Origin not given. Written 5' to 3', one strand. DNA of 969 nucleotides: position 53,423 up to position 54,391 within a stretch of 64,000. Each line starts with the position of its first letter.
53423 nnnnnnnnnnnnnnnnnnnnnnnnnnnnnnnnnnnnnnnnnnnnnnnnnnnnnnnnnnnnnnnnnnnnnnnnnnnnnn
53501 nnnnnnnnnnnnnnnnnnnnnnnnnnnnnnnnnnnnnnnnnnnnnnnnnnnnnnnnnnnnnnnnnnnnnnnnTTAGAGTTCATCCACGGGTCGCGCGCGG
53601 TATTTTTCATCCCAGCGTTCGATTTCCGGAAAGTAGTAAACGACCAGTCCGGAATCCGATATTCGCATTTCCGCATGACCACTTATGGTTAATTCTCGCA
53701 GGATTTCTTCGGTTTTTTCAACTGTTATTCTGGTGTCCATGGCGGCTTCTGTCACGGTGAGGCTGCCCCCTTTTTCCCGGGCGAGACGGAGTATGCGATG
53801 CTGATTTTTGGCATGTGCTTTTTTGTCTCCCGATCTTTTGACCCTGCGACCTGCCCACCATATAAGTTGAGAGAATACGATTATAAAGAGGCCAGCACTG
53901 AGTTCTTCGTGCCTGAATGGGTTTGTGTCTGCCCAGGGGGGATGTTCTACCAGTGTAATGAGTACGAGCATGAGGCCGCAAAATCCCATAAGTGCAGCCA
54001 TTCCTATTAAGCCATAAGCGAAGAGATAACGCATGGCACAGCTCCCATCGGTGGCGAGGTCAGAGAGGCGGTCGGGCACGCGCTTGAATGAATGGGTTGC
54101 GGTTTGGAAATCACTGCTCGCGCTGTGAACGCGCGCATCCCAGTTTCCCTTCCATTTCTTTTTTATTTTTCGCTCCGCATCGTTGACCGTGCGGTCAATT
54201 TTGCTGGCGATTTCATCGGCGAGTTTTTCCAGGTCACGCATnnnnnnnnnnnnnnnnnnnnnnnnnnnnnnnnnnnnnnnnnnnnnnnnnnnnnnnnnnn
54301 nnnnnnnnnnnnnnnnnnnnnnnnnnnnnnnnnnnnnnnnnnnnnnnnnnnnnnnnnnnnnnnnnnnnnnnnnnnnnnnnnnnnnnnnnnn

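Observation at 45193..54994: About 10 kb same-strand envelope-stress supercluster linking Psp, ECF sigma, NfeD/flotillin, a TPR kinase, a sigma54 activator and a membrane PP2C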

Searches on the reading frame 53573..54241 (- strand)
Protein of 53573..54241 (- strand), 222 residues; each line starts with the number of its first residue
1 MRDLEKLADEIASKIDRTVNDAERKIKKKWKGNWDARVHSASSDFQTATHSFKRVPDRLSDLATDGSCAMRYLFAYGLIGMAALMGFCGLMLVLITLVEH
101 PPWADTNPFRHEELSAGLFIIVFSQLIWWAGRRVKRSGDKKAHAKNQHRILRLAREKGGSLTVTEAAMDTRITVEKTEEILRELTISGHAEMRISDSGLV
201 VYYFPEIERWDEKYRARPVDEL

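Call 3: search_protein_families(library=pfam, proteins=[window:53573-54241:-], max_evalue=0.01)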
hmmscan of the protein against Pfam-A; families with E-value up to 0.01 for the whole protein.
window:53573-54241:- (222 aa): 0 families

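Call 9: search_protein_families(library=ncbifam, proteins=[window:53573-54241:-], max_evalue=0.1)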
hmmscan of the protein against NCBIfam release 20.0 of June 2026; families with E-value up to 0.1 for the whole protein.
window:53573-54241:- (222 aa): 0 families

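Call 31: find_homologous_proteins(query=window:53573-54241:-, max_evalue=0.001)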
Query window:53573-54241:- (222 aa): 120 proteins with E <= 0.001 among 330 candidates.
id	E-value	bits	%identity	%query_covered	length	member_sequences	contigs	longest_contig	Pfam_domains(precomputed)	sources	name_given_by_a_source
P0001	2.1e-141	487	97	100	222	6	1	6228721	-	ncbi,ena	-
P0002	2.3e-139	480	96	100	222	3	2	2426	-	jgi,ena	-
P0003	1.2e-138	478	96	100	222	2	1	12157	-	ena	-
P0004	4.3e-138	476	95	100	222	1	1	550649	-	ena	-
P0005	2.9e-137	473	95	100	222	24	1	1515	-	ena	-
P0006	5.1e-136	469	94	100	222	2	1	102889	-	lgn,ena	-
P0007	2.0e-135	467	95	100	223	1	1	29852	-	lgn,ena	-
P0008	1.4e-134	464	94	100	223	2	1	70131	-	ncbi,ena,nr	ncbi:MAG: hypothetical protein OXG87_02300 [Gemmatimonadetes bacterium]|nr:hypothetical protein [Gem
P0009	2.5e-134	464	94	100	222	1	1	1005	-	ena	-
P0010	1.6e-132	458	93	100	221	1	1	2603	-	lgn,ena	-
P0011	1.2e-131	455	91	100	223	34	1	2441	-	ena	-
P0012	5.9e-130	449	91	100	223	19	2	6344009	-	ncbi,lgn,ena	-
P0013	1.8e-129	448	91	100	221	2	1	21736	-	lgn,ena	-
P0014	3.5e-128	443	90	100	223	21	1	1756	-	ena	-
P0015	5.7e-128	443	90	100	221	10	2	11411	-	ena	-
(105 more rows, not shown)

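Call 34: search_protein_families(library=pfam, proteins=[window:53573-54241:-], max_evalue=10)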
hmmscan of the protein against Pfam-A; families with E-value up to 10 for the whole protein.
window:53573-54241:- (222 aa): 2 families
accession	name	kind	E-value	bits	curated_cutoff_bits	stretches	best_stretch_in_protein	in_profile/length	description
PF07332.16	Phage_holin_3_6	-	0.02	15.4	28.4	1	73-137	34-97/116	Putative Actinobacterial Holin-X, holin superfamily III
PF14013.11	MT0933_antitox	-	0.055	14.2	27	1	6-43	6-43/49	MT0933-like antitoxin protein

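Call 38: predict_structure(alignment_id=A2)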
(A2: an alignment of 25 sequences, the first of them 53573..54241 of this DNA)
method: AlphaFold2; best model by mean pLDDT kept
length: 222 residues; sequences in the alignment: 25
mean_pLDDT: 74.0   pTM: 0.50
mean pLDDT of the five models: 74.0, 73.1, 69.9, 69.6, 68.0
residues with pLDDT >= 90: 27; 70-90: 114; 50-70: 53; < 50: 28
segments of 3 or more residues with pLDDT < 50: 34-56
pLDDT, mean of each block of 10 residues (from residue 1): 58 68 64 47 44 46 64 86 93 86 68 88 92 85 84 82 83 85 85 83 80 60 49
secondary structure, 60 per line:
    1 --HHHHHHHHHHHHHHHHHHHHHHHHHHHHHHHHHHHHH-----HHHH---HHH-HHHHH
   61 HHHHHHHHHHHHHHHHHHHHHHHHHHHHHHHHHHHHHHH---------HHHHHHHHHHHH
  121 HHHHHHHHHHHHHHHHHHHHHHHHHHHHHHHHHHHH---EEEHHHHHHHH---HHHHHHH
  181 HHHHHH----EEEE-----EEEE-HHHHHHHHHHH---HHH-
elements in order: H3-39 H45-48 H56-99 H109-156 E160-162 H163-170 H174-186 E191-194 E200-203 H205-215

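Call 42: fold_search(model_id=the predicted structure, library=pdb)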
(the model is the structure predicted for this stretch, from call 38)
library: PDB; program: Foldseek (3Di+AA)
matches with E <= 10: 1368; with E <= 0.001: 0
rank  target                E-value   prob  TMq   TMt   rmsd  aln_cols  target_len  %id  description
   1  3e6m_D                2.2e-03  1.00  0.27  0.39  15.0       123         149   15  The crystal structure of a MarR family transcriptional regulator from Silicibacter pomeroyi DSS. (released 2008-09-02)
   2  2zme_A                2.3e-03  1.00  0.26  0.26  15.7       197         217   18  Integrated structural and functional model of the human ESCRT-II complex (released 2008-11-04)
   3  7dvu                  2.5e-03  1.00  0.27  0.40  10.8       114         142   15  Crystal structure of heme sensor protein PefR in complex with heme and cyanide (released 2021-09-29)
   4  7l1i                  2.8e-03  1.00  0.27  0.35  10.7       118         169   12  Crystal structure of the MarR family transcriptional regulator from Acineotobacter baumannii bound to Indole 3 acetic ac (released 2022-02-09)
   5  9e6a_D                3.0e-03  1.00  0.25  0.23   5.4        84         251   24  Pseudomonas putida KT2440 IclR-type transcription factor (PP_2609) (released 2025-11-12)
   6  9ff3                  3.6e-03  1.00  0.26  0.33   7.8       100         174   19  The structure of delta-ScoC, a global regulator protein from Geobacillus kaustophilus T-1 (released 2025-06-04)
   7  3e6m_B                3.8e-03  1.00  0.27  0.40  14.7       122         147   16  The crystal structure of a MarR family transcriptional regulator from Silicibacter pomeroyi DSS. (released 2008-09-02)
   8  3eco_A                3.8e-03  1.00  0.25  0.39  13.6       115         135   17  Crystal structure of MepR, a transcription regulator of the Staphylococcus aureus multidrug efflux pump MepA (released 2009-02-10)
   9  9e6a_B                4.1e-03  1.00  0.25  0.23   5.5        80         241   22  Pseudomonas putida KT2440 IclR-type transcription factor (PP_2609) (released 2025-11-12)
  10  3e6m_C                4.9e-03  1.00  0.27  0.40  15.2       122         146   16  The crystal structure of a MarR family transcriptional regulator from Silicibacter pomeroyi DSS. (released 2008-09-02)
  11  7kym_B                4.9e-03  0.99  0.27  0.39  17.5       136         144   19  Crystal structure of the MarR family transcriptional regulator from Bradyrhizobium japonicum (released 2021-12-15)
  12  1u2w_B                5.2e-03  1.00  0.24  0.47  10.0       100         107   18  Crystal Structure of the Staphylococcus aureus pI258 CadC (released 2005-07-12)
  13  5aim_A                5.6e-03  1.00  0.28  0.61   5.7        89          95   15  Crystal structure of T138 central eWH domain (released 2015-06-24)
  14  2quf_A                5.6e-03  0.99  0.24  0.25  16.3       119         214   17  Crystal Structure of Transcription Factor AXXA-PF0095 from Pyrococcus furiosus (released 2008-08-05)
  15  3cuq_A                5.6e-03  0.99  0.25  0.26  15.8       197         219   17  Integrated structural and functional model of the human ESCRT-II complex (released 2008-11-04)
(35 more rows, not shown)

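Call 93: search_protein_representatives(alignment_id=A2)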
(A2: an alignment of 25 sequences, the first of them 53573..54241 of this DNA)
Query: 25 sequences, 215 profile positions. Proteins with E-value up to 0.001 (for the whole library): 1335; up to 1e-10: 147; up to 1e-30: 12. The best 150 are listed.
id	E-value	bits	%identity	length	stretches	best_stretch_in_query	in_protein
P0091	1.5e-100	351.7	-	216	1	1-215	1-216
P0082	8.9e-98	342.7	-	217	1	1-215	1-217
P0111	2.3e-84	298.9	-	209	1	1-215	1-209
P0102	3.4e-70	252.5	-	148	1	70-215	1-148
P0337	1.8e-60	220.7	-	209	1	1-174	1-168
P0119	4.1e-51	190.1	-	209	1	1-159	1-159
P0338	3.5e-50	187.1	-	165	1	1-158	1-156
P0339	4.2e-44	167.2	-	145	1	1-142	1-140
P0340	4.0e-38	147.7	-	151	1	70-182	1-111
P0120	1.9e-36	142.2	-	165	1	1-121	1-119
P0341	1.2e-34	136.3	-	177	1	3-117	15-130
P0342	2.2e-32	128.9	-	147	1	70-214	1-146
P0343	3.2e-28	115.3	-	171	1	71-214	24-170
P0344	8.8e-26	107.4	-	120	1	102-213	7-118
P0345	2.3e-25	106.0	-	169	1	1-107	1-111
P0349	2.0e-17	80.0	-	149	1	69-211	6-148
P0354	1.7e-16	77.0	-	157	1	77-212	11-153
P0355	6.4e-16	75.1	-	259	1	130-210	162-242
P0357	1.4e-15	74.0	-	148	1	81-212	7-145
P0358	2.0e-15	73.5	-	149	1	78-215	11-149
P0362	4.7e-15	72.3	-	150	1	86-212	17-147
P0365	5.9e-15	72.0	-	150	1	73-212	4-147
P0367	1.1e-14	71.1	-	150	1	70-212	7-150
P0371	1.6e-14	70.6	-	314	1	86-212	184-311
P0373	2.2e-14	70.1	-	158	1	75-212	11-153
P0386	1.4e-13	67.5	-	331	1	84-212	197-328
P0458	4.6e-11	59.2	-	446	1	77-215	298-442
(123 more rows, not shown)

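Call 94: search_protein_families(library=pfam, proteins=[P0349, P0354, P0357, P0362, P0365, P0371, P0386, P0458, P0355, P0343], max_evalue=0.01)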
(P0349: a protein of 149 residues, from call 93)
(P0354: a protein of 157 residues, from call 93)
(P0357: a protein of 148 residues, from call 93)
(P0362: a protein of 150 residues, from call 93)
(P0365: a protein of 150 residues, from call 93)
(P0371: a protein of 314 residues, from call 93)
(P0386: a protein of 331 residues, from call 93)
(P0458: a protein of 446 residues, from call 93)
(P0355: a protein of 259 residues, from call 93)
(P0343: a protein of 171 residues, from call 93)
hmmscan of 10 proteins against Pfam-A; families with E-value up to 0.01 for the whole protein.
P0349 (149 aa): 0 families

P0354 (157 aa): 1 family
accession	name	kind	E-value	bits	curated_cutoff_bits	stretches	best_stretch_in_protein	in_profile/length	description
PF25231.1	DUF7847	-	0.0049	16.6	28.7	1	4-62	6-60/252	Domain of unknown function (DUF7847)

P0357 (148 aa): 0 families

P0362 (150 aa): 0 families

P0365 (150 aa): 0 families

P0371 (314 aa): 1 family
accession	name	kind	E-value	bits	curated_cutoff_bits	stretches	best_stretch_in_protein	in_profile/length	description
PF07787.17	TMEM43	-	2.9e-47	161.6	23.3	1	2-203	56-250/250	Transmembrane protein 43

P0386 (331 aa): 1 family
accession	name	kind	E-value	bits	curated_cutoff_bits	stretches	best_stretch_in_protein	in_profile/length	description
PF07787.17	TMEM43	-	1.9e-54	185.1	23.3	1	2-222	31-250/250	Transmembrane protein 43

P0458 (446 aa): 4 families
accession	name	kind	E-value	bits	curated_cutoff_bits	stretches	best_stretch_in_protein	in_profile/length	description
PF00211.25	Guanylate_cyc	-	3.8e-17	62.9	21.9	1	9-170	9-181/183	Adenylate and Guanylate cyclase catalytic domain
PF20990.2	DUF2207_C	-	0.0021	18.3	33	1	190-342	58-187/247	Predicted membrane protein (DUF2207) C-terminal domain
PF13412.12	HTH_24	-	0.0032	17.4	21.9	1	362-408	3-48/48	Winged helix-turn-helix DNA-binding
PF09105.16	SelB-wing_1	-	0.0099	16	25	0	380-416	20-56/59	Elongation factor SelB, winged helix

P0355 (259 aa): 1 family
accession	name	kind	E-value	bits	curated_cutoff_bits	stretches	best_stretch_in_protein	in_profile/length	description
PF06271.18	RDD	-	5.9e-25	88.6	24.1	1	21-140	2-137/137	RDD family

P0343 (171 aa): 4 families
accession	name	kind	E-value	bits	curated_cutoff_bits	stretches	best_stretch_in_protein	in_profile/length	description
PF07574.19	SMC_Nse1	-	0.0022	18.3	23.3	1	97-140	141-177/194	Nse1 non-SMC component of SMC5-6 complex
PF11384.13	DUF3188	-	0.0026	17.7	24.6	0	32-57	23-48/50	Protein of unknown function (DUF3188)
PF12802.13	MarR_2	-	0.0065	17.1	27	0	102-142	14-53/61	MarR family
PF09339.16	HTH_IclR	-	0.0071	16.5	22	0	104-140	13-49/52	IclR helix-turn-helix domain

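Call 96: find_encoding_contigs(protein=P0357, flank=6000, max_places=3)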
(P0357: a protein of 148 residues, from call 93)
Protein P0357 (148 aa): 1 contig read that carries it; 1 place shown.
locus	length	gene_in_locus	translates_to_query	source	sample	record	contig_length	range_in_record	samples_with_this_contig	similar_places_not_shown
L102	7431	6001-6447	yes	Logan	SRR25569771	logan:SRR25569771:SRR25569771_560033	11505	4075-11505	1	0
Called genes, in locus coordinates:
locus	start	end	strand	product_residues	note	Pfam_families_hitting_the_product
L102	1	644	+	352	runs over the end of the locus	PF02985:HEAT (faint), PF13646:HEAT_2 (weak), PF03130:HEAT_PBS (faint), PF13646:HEAT_2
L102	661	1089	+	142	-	PF00085:Thioredoxin, PF00578:AhpC-TSA (faint), PF08534:Redoxin (weak), PF13098:Thioredoxin_2 (faint), PF13905:Thioredoxin_8 (faint)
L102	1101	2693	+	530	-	PF13191:AAA_16 (weak), PF13401:AAA_22 (weak), PF14516:AAA_35 (weak)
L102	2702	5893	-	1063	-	PF14870:PSII_BNR (faint), PF25852:DUF6242_C (faint), PF02012:BNR (faint), PF13088:BNR_2 (faint), PF15902:Sortilin-Vps10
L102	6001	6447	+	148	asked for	-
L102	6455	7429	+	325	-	?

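Call 97: find_encoding_contigs(protein=P0362, flank=6000, max_places=3)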
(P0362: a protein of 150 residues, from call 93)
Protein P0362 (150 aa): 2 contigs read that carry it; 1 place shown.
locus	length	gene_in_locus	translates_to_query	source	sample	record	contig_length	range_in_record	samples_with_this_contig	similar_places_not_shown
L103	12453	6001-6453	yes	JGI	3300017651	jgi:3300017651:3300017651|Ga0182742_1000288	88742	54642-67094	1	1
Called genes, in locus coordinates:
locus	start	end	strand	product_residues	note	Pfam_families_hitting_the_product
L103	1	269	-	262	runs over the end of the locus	PF01311:Bac_export_1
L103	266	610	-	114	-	PF01313:Bac_export_3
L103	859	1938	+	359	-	-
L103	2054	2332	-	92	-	PF06961:DUF1294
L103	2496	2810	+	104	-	-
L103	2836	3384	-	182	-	PF13302:Acetyltransf_3, PF00583:Acetyltransf_1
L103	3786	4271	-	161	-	PF05163:DinB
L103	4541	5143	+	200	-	-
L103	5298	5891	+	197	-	PF28474:DUF8412, PF13376:OmdA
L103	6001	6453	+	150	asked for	-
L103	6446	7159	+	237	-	PF13453:Zn_ribbon_TFIIB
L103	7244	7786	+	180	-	PF05163:DinB (weak), PF04978:MST, PF11716:MDMPI_N (weak), PF12867:DinB_2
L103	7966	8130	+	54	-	-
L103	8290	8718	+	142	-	PF04134:DCC1-like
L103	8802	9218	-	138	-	-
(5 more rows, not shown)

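Call 98: find_encoding_contigs(protein=P0349, flank=6000, max_places=3)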
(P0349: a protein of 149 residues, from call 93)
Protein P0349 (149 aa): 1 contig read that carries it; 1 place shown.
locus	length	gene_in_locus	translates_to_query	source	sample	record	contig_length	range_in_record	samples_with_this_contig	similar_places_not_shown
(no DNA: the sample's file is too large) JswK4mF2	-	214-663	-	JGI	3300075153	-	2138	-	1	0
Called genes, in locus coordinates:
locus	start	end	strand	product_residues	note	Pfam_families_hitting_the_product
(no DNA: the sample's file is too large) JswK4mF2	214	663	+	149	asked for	-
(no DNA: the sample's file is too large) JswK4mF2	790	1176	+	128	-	PF14294:DUF4372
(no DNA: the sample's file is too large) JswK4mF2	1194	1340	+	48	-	PF01695:IstB_IS21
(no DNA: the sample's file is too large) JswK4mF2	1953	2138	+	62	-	?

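Call 99: find_encoding_contigs(protein=P0354, flank=6000, max_places=3)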
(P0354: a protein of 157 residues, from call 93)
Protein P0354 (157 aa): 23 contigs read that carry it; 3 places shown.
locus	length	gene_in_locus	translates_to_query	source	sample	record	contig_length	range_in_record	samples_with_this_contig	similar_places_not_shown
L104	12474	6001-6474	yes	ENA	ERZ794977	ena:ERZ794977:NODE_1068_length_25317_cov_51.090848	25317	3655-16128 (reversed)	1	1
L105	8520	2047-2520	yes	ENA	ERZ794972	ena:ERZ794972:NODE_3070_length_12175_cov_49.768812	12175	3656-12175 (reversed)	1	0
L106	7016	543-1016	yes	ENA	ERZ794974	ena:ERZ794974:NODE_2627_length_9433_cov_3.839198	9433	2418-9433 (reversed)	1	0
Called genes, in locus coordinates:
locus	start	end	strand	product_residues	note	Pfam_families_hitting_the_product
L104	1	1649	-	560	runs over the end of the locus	PF00128:Alpha-amylase, PF16657:Malt_amylase_C, PF23915:SusG_C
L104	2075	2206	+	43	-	-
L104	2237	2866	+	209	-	PF04012:PspA_IM30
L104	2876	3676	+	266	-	PF09922:LiaF-like_C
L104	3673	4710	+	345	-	PF07730:HisKA_3, PF02518:HATPase_c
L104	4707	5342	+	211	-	PF00072:Response_reg, PF08281:Sigma70_r4_2 (weak), PF00196:GerE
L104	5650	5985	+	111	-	-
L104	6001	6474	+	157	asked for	-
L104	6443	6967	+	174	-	-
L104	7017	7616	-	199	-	PF09911:DUF2140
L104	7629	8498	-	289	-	PF00657:Lipase_GDSL, PF04311:DUF459 (faint), PF13472:Lipase_GDSL_2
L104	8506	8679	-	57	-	-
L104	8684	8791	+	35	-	-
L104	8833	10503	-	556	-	PF01053:Cys_Met_Meta_PP, PF01041:DegT_DnrJ_EryC1, PF01212:Beta_elim_lyase (faint), PF00266:Aminotran_5 (weak)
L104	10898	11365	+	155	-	PF00011:HSP20, PF17886:ArsA_HSP20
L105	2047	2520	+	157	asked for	-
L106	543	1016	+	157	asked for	-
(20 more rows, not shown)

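Call 100: find_encoding_contigs(protein=P0367, flank=6000, max_places=2)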
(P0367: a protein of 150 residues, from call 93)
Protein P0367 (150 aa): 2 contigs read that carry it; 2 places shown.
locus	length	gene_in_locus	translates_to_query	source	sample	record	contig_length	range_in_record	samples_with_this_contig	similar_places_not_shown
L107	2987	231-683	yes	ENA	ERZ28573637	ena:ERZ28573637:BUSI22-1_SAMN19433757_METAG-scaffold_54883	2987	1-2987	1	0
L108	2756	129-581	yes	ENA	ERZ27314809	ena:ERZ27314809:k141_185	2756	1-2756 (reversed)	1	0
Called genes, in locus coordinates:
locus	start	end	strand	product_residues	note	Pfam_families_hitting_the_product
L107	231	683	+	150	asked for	-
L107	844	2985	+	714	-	?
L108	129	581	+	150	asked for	-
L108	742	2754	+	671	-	?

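Call 101: find_encoding_contigs(protein=P0373, flank=6000, max_places=2)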
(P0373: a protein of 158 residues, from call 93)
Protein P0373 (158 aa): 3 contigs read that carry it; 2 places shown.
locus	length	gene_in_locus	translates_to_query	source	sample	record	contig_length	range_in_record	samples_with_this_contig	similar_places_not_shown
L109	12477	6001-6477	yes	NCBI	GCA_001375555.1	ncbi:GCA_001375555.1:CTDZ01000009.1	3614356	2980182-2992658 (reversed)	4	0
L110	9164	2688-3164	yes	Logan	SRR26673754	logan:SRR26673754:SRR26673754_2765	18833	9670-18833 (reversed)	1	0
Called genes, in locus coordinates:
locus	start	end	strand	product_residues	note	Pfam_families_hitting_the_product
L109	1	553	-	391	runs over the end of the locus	PF03062:MBOAT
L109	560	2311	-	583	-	PF00501:AMP-binding, PF13193:AMP-binding_C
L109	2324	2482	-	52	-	PF12459:DltX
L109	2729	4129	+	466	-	PF06782:UPF0236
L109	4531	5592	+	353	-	PF03193:RsgA_GTPase, PF00005:ABC_tran, PF01926:MMR_HSR1 (weak)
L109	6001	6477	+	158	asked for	-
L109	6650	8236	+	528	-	PF00501:AMP-binding, PF13193:AMP-binding_C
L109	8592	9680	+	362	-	PF00005:ABC_tran, PF13304:AAA_21 (faint)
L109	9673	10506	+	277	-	PF12679:ABC2_membrane_2, PF12698:ABC2_membrane_3, PF12730:ABC2_membrane_4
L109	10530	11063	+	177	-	PF07638:Sigma70_ECF (weak), PF12645:HTH_16 (weak), PF04542:Sigma70_r2, PF08281:Sigma70_r4_2, PF04545:Sigma70_r4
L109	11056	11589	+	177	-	PF17280:DUF5345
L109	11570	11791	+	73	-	-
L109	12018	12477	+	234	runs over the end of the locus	PF00027:cNMP_binding, PF13545:HTH_Crp_2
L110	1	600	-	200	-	?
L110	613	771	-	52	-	PF12459:DltX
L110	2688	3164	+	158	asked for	-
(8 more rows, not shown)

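Call 102: find_encoding_contigs(protein=P0358, flank=6000, max_places=2)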
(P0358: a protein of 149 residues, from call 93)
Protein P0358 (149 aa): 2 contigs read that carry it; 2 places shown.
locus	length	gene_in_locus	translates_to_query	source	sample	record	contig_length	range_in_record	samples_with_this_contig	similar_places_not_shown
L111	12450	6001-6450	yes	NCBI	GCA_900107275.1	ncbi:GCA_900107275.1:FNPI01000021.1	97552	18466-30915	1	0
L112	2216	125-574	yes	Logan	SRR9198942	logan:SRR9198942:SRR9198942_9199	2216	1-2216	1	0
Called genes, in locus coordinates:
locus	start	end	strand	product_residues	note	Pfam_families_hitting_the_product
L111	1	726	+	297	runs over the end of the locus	PF13580:SIS_2 (weak), PF22645:GKRP_SIS_N, PF01380:SIS (weak), PF20741:GKRP-like_C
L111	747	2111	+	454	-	PF00367:PTS_EIIB, PF02378:PTS_EIIC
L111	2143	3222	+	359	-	PF19200:MupG_N, PF05913:MupG_C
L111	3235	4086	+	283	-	PF01418:HTH_6, PF13580:SIS_2 (faint), PF01380:SIS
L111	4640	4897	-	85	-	PF13560:HTH_31, PF12844:HTH_19, PF01381:HTH_3, PF13443:HTH_26 (weak)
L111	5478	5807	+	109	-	-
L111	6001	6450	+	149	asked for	-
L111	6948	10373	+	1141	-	PF03714:PUD, PF02922:CBM_48, PF00128:Alpha-amylase, PF18033:SpuA_C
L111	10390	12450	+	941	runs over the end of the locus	PF03714:PUD, PF00128:Alpha-amylase, PF22026:Alpha-amylase_C_2 (faint)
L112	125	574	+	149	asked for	-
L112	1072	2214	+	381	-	?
